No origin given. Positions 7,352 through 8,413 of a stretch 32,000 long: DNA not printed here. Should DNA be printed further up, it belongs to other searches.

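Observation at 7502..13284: A second, complete Lol-like trans-envelope pathway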

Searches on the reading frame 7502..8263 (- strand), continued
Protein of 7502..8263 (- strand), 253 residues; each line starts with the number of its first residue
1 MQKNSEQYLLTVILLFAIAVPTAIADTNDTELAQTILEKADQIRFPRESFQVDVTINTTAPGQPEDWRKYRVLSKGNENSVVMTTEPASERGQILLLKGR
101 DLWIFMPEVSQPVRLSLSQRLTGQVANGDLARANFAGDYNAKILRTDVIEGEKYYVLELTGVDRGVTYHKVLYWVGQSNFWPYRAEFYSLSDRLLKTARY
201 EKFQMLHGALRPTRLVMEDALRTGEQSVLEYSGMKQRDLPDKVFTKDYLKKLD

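Call 45: find_homologous_proteins(query=A1, max_evalue=1e-10)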
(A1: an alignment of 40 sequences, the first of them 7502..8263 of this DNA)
Query A1 (40 sequences) (253 aa, profile of the alignment): 5307 proteins with E <= 1e-10 among 8000 candidates; the best 120 are listed.
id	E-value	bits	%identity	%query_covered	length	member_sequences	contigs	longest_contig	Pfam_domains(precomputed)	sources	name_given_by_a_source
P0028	5.5e-102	358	89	90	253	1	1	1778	PF17131.12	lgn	-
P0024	6.9e-102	358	83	100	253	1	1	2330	PF17131.12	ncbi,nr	ncbi:MAG: outer membrane lipoprotein-sorting protein [Nitrosospira sp.]|nr:outer membrane lipoprotei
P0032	9.9e-102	358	83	100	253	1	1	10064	PF17131.12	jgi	jgi:outer membrane lipoprotein-sorting protein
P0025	2.9e-101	356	84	100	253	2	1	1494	PF17131.12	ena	-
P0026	3.0e-101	356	83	100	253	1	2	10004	PF17131.12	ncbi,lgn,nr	ncbi:MAG: outer membrane lipoprotein-sorting protein [Nitrosospira sp.]|nr:outer membrane lipoprotei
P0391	4.6e-101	355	71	87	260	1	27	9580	PF17131.12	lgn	-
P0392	1.3e-100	354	77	100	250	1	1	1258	PF17131.12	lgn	-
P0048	1.6e-100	354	80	100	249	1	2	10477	PF17131.12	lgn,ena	-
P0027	2.1e-100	353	83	100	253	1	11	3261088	PF17131.12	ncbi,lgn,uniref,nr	ncbi:outer membrane lipoprotein-sorting protein [Nitrosospira lacus]|uniref:Outer membrane lipoprote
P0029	2.2e-100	353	82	100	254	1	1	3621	PF17131.12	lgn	-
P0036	2.2e-100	353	81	100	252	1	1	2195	PF17131.12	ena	-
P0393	3.6e-100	352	77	100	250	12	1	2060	PF17131.12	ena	-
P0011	3.8e-100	352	98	100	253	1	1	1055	PF17131.12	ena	-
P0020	3.9e-100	352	90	100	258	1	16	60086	PF17131.12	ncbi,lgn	-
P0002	4.1e-100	352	100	100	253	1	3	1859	PF17131.12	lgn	-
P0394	4.2e-100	352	76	100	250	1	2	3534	PF17131.12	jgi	jgi:outer membrane lipoprotein-sorting protein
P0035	4.3e-100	352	79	100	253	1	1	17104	PF17131.12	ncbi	-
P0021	4.6e-100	352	90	100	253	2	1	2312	PF17131.12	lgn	-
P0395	4.8e-100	352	76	100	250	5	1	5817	PF17131.12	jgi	jgi:outer membrane lipoprotein-sorting protein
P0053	5.1e-100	352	80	97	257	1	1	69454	PF17131.12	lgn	-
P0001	5.3e-100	352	100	100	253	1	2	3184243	PF17131.12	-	-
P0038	5.4e-100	352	80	100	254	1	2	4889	PF17131.12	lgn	-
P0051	6.3e-100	352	78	99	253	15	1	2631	PF17131.12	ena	-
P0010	6.7e-100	352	98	100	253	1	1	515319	PF17131.12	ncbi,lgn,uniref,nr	ncbi:outer membrane lipoprotein-sorting protein [Nitrosospira multiformis]|uniref:Outer membrane lip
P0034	7.1e-100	351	81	100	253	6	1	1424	PF17131.12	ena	-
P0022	7.4e-100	351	89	96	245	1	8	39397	PF17131.12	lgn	-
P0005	7.6e-100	351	99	100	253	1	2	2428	PF17131.12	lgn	-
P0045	7.6e-100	351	81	97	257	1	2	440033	PF17131.12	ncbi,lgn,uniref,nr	ncbi:outer membrane lipoprotein-sorting protein [Nitrosovibrio sp. Nv6]|uniref:outer membrane lipopr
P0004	8.0e-100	351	100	100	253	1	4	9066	PF17131.12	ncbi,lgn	-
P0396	8.1e-100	351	76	100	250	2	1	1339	PF17131.12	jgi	jgi:outer membrane lipoprotein-sorting protein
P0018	9.0e-100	351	96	100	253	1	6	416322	PF17131.12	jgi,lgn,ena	-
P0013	9.7e-100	351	98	100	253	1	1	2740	PF17131.12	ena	-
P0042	9.8e-100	351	82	100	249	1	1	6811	PF17131.12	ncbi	-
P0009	9.9e-100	351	99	100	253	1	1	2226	PF17131.12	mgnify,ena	mgnify:FL=1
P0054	1.0e-99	351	80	100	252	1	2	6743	PF17131.12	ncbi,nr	ncbi:MAG: outer membrane lipoprotein-sorting protein [Pseudomonadota bacterium]|nr:outer membrane li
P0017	1.1e-99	351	95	100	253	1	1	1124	PF17131.12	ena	-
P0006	1.1e-99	351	99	100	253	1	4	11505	PF17131.12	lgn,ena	-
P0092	1.1e-99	351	81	96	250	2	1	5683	PF17131.12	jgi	jgi:outer membrane lipoprotein-sorting protein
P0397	1.1e-99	351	77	100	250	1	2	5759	PF17131.12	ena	-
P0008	1.2e-99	351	99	100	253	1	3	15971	PF17131.12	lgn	-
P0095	1.3e-99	351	80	100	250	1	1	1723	PF17131.12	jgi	jgi:outer membrane lipoprotein-sorting protein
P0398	1.4e-99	350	76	100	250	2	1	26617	PF17131.12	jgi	jgi:outer membrane lipoprotein-sorting protein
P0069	1.4e-99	350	81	100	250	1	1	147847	PF17131.12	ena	-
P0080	1.5e-99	350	79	100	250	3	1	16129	PF17131.12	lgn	-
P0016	1.5e-99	350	96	100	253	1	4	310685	PF17131.12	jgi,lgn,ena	jgi:outer membrane lipoprotein-sorting protein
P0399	1.6e-99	350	70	97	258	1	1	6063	PF17131.12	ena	-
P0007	1.6e-99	350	99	100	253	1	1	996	PF17131.12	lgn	-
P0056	1.7e-99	350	80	99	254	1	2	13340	PF17131.12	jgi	jgi:outer membrane lipoprotein-sorting protein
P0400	1.7e-99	350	82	94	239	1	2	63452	PF17131.12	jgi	jgi:outer membrane lipoprotein-sorting protein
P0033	1.8e-99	350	82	100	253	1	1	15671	PF17131.12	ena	-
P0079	1.8e-99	350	78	100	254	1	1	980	PF17131.12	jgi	jgi:outer membrane lipoprotein-sorting protein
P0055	1.8e-99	350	79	100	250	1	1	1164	PF17131.12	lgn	-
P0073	1.9e-99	350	80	100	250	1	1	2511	PF17131.12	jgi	jgi:outer membrane lipoprotein-sorting protein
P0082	1.9e-99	350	80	100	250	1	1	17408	PF17131.12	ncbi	ncbi:MAG: outer membrane lipoprotein-sorting protein [Nitrosospira sp.]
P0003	2.1e-99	350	100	100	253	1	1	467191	PF17131.12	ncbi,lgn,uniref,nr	ncbi:outer membrane lipoprotein-sorting protein [Nitrosospira multiformis]|uniref:outer membrane lip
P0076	2.3e-99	350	79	100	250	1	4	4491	PF17131.12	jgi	jgi:outer membrane lipoprotein-sorting protein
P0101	2.6e-99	350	82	92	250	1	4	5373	PF17131.12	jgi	jgi:outer membrane lipoprotein-sorting protein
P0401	2.6e-99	350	78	100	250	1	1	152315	PF17131.12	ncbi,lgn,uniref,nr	ncbi:outer membrane lipoprotein-sorting protein [Nitrosospira sp. Nl5]|uniref:outer membrane lipopro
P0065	2.6e-99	350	80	100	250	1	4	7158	PF17131.12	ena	-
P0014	2.8e-99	349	96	100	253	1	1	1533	PF17131.12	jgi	jgi:outer membrane lipoprotein-sorting protein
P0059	3.1e-99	349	79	100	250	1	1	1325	PF17131.12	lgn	-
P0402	3.4e-99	349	78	100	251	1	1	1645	PF17131.12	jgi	jgi:outer membrane lipoprotein-sorting protein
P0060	3.5e-99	349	80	100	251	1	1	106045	PF17131.12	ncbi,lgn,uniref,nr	ncbi:outer membrane lipoprotein-sorting protein [Nitrosovibrio tenuis]|uniref:Outer membrane lipopro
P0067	3.5e-99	349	79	100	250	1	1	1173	PF17131.12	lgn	-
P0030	3.6e-99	349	83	100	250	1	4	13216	PF17131.12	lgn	-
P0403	3.6e-99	349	76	100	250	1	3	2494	PF17131.12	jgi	jgi:outer membrane lipoprotein-sorting protein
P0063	3.7e-99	349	81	100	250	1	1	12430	PF17131.12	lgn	-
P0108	3.8e-99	349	84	90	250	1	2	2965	PF17131.12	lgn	-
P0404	3.8e-99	349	77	100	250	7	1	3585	PF17131.12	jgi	jgi:outer membrane lipoprotein-sorting protein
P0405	3.9e-99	349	78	100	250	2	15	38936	PF17131.12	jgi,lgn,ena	jgi:outer membrane lipoprotein-sorting protein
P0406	4.0e-99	349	76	98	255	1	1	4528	PF17131.12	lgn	-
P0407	4.3e-99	349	67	94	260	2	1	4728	PF17131.12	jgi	jgi:outer membrane lipoprotein-sorting protein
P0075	4.4e-99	349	82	92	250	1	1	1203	PF17131.12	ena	-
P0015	4.6e-99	349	96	100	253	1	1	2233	PF17131.12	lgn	-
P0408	4.6e-99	349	76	100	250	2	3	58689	PF17131.12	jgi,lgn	jgi:outer membrane lipoprotein-sorting protein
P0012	5.5e-99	349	98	100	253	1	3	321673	PF17131.12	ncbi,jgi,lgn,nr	ncbi:MAG: hypothetical protein K0S36_138 [Nitrosospira multiformis]|jgi:outer membrane lipoprotein-s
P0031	5.9e-99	348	83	100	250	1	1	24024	PF17131.12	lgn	-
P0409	7.0e-99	348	66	95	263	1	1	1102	PF17131.12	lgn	-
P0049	7.5e-99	348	81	100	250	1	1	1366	PF17131.12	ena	-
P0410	7.5e-99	348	69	89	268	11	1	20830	PF17131.12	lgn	-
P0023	7.6e-99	348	85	100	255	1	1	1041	PF17131.12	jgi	jgi:outer membrane lipoprotein-sorting protein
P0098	7.8e-99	348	78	100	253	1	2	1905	PF17131.12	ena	-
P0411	7.9e-99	348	59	99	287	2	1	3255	PF17131.12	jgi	jgi:outer membrane lipoprotein-sorting protein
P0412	8.0e-99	348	78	100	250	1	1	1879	PF17131.12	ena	-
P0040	8.0e-99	348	80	100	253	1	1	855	PF17131.12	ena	-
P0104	8.1e-99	348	80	97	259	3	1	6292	PF17131.12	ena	-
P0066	8.5e-99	348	82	92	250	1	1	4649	PF17131.12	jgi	-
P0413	8.8e-99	348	67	91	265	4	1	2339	PF17131.12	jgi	jgi:outer membrane lipoprotein-sorting protein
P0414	8.9e-99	348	75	98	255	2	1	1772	PF17131.12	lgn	-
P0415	9.0e-99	348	78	100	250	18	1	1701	PF17131.12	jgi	jgi:outer membrane lipoprotein-sorting protein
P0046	9.2e-99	348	80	100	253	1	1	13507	PF17131.12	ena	-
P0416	9.7e-99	348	78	100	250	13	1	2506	PF17131.12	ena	-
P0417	9.7e-99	348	76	100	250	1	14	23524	PF17131.12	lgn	-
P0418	1.0e-98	348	76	100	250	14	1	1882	PF17131.12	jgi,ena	-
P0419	1.1e-98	348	66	96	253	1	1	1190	PF17131.12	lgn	-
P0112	1.1e-98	348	79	100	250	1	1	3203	PF17131.12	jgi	jgi:outer membrane lipoprotein-sorting protein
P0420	1.1e-98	348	76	100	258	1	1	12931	PF17131.12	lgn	-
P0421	1.2e-98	347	74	88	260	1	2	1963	PF17131.12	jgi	jgi:outer membrane lipoprotein-sorting protein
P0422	1.2e-98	347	70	87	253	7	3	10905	PF17131.12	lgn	-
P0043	1.2e-98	347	80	100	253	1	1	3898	PF17131.12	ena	-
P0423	1.3e-98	347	76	100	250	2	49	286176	PF17131.12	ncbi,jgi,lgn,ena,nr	ncbi:MAG: outer membrane lipoprotein-sorting protein [Nitrosospira sp.]|jgi:outer membrane lipoprote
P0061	1.3e-98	347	79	100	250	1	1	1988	PF17131.12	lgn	-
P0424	1.3e-98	347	65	99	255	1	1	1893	PF17131.12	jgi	jgi:outer membrane lipoprotein-sorting protein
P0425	1.3e-98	347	77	100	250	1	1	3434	PF17131.12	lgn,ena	-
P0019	1.4e-98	347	95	96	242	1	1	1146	PF17131.12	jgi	jgi:outer membrane lipoprotein-sorting protein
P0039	1.4e-98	347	80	100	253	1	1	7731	PF17131.12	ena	-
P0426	1.5e-98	347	63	96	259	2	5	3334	PF17131.12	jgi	jgi:hypothetical protein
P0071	1.5e-98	347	79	100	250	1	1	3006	PF17131.12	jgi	jgi:outer membrane lipoprotein-sorting protein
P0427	1.6e-98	347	70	96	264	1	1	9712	PF17131.12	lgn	-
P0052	1.6e-98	347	79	100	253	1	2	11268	PF17131.12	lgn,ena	-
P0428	1.6e-98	347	69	87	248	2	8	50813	PF17131.12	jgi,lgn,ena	-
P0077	1.6e-98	347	80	100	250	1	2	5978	PF17131.12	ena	-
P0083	1.7e-98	347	79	100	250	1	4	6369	PF17131.12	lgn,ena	-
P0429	1.7e-98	347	67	89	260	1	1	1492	PF17131.12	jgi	jgi:outer membrane lipoprotein-sorting protein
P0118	1.8e-98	347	78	100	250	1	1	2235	PF17131.12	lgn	-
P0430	1.8e-98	347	76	98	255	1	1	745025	PF17131.12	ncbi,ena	-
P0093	2.0e-98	347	82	92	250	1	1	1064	PF17131.12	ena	-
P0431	2.1e-98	347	66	95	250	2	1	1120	PF17131.12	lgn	-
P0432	2.1e-98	347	71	97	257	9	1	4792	PF17131.12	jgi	-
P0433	2.3e-98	347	74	89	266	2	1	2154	PF17131.12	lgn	-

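Call 66: find_related_loci(query=A5, collection=metagenome_contigs, flank=10000)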
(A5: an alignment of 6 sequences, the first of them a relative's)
Query A5 (251 aa) in metagenome_contigs; peptide patterns used: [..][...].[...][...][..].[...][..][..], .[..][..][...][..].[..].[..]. (x = any residue, [..] = any of these).
136 stretches matched a pattern; 56 encode a relative of the query (tblastn E <= 1e-3); 56 distinct loci.
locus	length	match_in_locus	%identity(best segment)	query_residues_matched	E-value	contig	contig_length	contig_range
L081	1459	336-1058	53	16-251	3e-90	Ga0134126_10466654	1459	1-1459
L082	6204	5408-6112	54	17-251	6e-78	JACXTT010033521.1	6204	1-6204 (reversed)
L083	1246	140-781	54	36-249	1e-78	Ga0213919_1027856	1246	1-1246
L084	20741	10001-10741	47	4-250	2e-72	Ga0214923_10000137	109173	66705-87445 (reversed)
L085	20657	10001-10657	49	33-251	7e-72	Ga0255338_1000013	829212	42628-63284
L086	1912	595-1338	45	4-250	2e-72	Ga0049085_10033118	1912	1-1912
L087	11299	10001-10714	49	9-249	4e-70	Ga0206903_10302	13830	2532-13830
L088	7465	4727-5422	48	20-250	1e-69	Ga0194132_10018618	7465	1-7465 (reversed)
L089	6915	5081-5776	48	20-250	9e-70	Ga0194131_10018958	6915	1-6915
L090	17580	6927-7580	52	34-251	1e-69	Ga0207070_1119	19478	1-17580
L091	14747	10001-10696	48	20-250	2e-68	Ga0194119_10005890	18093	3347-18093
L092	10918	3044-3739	48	20-250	2e-68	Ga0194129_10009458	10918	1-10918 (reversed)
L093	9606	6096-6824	45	7-251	3e-68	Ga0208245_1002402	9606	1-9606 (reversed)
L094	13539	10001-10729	45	7-251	3e-68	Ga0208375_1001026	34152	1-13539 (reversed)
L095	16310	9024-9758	47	10-250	4e-68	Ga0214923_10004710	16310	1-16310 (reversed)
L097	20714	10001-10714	47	15-250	8e-67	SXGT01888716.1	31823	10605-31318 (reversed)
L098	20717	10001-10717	46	17-251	4e-66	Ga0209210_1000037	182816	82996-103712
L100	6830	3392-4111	44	16-250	3e-65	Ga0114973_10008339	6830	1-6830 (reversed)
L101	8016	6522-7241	44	16-250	3e-65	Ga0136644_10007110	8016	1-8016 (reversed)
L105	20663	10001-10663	47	27-249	2e-63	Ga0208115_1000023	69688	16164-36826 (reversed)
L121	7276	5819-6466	48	30-249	8e-59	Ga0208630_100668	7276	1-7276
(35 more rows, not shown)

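Call 69: search_protein_families(library=pfam, proteins=[L098:1975-4554:-, L098:4692-5756:-, L098:5753-6721:-, L098:6624-7889:-, L098:7933-8727:+, L098:8724-9944:+, L098:9941-10720:+, L098:10717-11907:+, L098:11940-13175:-, L098:14072-15502:-], max_evalue=0.001)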
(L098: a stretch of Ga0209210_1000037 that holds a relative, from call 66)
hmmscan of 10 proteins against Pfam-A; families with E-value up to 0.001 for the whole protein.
L098:1975-4554:- (859 aa): 2 families
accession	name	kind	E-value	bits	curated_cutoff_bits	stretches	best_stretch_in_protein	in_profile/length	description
PF17164.10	DUF5122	-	4.1e-48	161.8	27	4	413-444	6-36/36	Domain of unknown function (DUF5122) beta-propeller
PF12768.13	Rax2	-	5.2e-09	36.3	28.8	0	616-725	31-134/254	Rax2 C-terminal beta propeller domain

L098:4692-5756:- (354 aa): 1 family
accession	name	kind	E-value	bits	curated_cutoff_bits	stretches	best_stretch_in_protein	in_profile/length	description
PF00881.29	Nitroreductase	-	2.2e-07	31.7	23.5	0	251-286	109-144/167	Nitroreductase family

L098:5753-6721:- (322 aa): 1 family
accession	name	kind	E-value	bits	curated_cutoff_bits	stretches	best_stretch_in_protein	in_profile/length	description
PF00899.27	ThiF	-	9.4e-43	146.5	28.1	1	39-288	1-225/238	ThiF family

L098:6624-7889:- (421 aa): 2 families
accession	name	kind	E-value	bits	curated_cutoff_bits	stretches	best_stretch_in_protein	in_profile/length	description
PF21926.2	FeeM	-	9.7e-38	129.9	27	1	48-202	2-155/158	N-acyl amino acid synthase FeeM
PF07238.19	PilZ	-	8.9e-14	52.1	22.5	1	306-388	4-86/102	PilZ domain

L098:7933-8727:+ (264 aa): 4 families
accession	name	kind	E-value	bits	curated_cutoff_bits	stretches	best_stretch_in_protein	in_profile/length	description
PF00005.33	ABC_tran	-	1.7e-34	119.8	25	1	65-214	1-137/137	ABC transporter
PF13304.12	AAA_21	-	6e-08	33.5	27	0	77-115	1-52/304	AAA domain, putative AbiEii toxin, Type IV TA system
PF13401.12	AAA_22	-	2e-05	25.3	27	1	74-241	4-120/130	AAA domain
PF02463.25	SMC_N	-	0.00021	21.2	40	0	183-258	134-211/220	RecF/RecN/SMC N terminal domain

L098:8724-9944:+ (406 aa): 2 families
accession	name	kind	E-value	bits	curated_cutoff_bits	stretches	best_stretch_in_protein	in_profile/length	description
PF02687.27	FtsX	-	2.2e-16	60.4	25.5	1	276-397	5-119/120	FtsX-like permease C-terminal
PF12704.14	MacB_PCD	-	1.4e-09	38.9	27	1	18-234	1-201/207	MacB-like periplasmic core domain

L098:9941-10720:+ (259 aa): 1 family
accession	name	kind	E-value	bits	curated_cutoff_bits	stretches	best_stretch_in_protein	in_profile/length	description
PF17131.11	LolA_like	-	9.4e-37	126.9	30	1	84-256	1-181/184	Outer membrane lipoprotein-sorting protein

L098:10717-11907:+ (396 aa): 1 family
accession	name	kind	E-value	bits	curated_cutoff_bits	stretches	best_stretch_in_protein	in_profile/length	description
PF06980.17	DUF1302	-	4.3e-10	39.7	23.2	1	85-295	144-382/541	Protein of unknown function (DUF1302)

L098:11940-13175:- (411 aa): 4 families
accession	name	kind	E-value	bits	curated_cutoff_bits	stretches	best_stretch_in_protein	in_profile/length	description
PF07478.18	Dala_Dala_lig_C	-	3.9e-70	235.9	24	1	187-394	1-203/204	D-ala D-ala ligase C-terminus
PF01820.27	Dala_Dala_lig_N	-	8.6e-33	113.9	34.6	1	37-170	1-121/121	D-ala D-ala ligase N-terminus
PF02222.28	ATP-grasp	-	8e-09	35.8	27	1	188-363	3-159/179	ATP-grasp domain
PF02786.22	CPSase_L_D2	-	7.3e-07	29.4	19.8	1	180-277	1-101/211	Carbamoyl-phosphate synthase L chain, ATP binding domain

L098:14072-15502:- (476 aa): 6 families
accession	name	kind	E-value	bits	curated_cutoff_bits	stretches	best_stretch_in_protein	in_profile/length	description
PF00158.32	Sigma54_activat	-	1.3e-73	246.7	20.2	1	156-322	1-167/168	Sigma-54 interaction domain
PF00072.30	Response_reg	-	1.5e-27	96.4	30.2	1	5-114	1-110/111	Response regulator receiver domain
PF25601.1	AAA_lid_14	-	4.8e-27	94.1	27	1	328-404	1-77/87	AAA+ ATPase lid domain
PF14532.12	Sigma54_activ_2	-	7e-24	85.1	25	1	157-327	1-138/138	Sigma-54 interaction domain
PF02954.25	HTH_8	-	7.5e-15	54.8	22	1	432-469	5-42/42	Bacterial regulatory protein, Fis family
PF07728.20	AAA_5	-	4.2e-05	24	22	1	180-298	2-123/139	AAA domain (dynein-related subfamily)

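Call 72: search_protein_families(library=pfam, proteins=[L097:9410-9841:-, L084:12007-12525:-, L097:12758-13390:-, L121:5047-5640:+, L105:6386-7825:+, L100:1149-1811:+, L101:3424-4272:+, L091:3785-4774:-, L084:3453-5834:-, L097:6272-6748:-], max_evalue=0.001)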
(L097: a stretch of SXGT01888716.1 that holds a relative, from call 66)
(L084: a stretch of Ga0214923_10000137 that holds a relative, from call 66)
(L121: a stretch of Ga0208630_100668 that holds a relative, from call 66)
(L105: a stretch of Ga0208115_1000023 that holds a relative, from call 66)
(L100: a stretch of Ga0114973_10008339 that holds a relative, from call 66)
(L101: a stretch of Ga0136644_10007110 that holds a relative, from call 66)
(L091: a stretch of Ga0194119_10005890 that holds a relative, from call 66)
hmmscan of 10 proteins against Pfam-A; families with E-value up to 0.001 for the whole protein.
L097:9410-9841:- (144 aa): 1 family
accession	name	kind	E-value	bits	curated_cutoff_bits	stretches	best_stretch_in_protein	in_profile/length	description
PF04892.17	VanZ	-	2.8e-08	34.9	30.1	1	54-125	56-123/126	VanZ like family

L084:12007-12525:- (173 aa): 1 family
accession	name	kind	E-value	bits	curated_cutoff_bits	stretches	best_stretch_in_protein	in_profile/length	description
PF06127.16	Mpo1-like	-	2.1e-13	50.6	24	1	25-164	4-90/95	2-hydroxy-palmitic acid dioxygenase Mpo1-like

L097:12758-13390:- (211 aa): 1 family
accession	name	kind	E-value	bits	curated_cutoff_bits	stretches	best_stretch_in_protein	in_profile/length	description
PF05962.17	HutD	-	5.7e-28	98.7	25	1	26-183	5-165/181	HutD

L121:5047-5640:+ (198 aa): 0 families

L105:6386-7825:+ (480 aa): 2 families
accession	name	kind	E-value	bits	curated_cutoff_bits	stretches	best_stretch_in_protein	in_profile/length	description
PF00206.25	Lyase_1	-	7.7e-78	262.5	27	1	27-359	5-312/312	Lyase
PF10415.14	FumaraseC_C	-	3.7e-18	66.1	32.5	1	425-478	1-54/54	Fumarase C C-terminus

L100:1149-1811:+ (221 aa): 0 families

L101:3424-4272:+ (283 aa): 2 families
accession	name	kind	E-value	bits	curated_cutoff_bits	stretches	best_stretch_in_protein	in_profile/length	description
PF03767.20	Acid_phosphat_B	-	1.3e-07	31.8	27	1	148-209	118-176/230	HAD superfamily, subfamily IIIB (Acid phosphatase)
PF00702.32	Hydrolase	-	0.00023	22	26.4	1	60-189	3-136/191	haloacid dehalogenase-like hydrolase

L091:3785-4774:- (330 aa): 1 family
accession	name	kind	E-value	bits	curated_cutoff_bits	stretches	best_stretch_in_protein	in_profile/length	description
PF02401.23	LYTB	-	2.3e-87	293.1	24.5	1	46-320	3-266/267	LytB protein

L084:3453-5834:- (794 aa): 1 family
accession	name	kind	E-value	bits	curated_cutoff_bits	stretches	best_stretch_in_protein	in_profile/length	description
PF01804.23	Penicil_amidase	-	3.3e-156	522.5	21.3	1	53-785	2-670/675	Penicillin amidase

L097:6272-6748:- (159 aa): 1 family
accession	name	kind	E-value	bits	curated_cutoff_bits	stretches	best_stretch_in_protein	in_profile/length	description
PF04020.18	Phage_holin_4_2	-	2.2e-26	93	28.8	1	20-123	2-105/105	Mycobacterial 4 TMS phage holin, superfamily IV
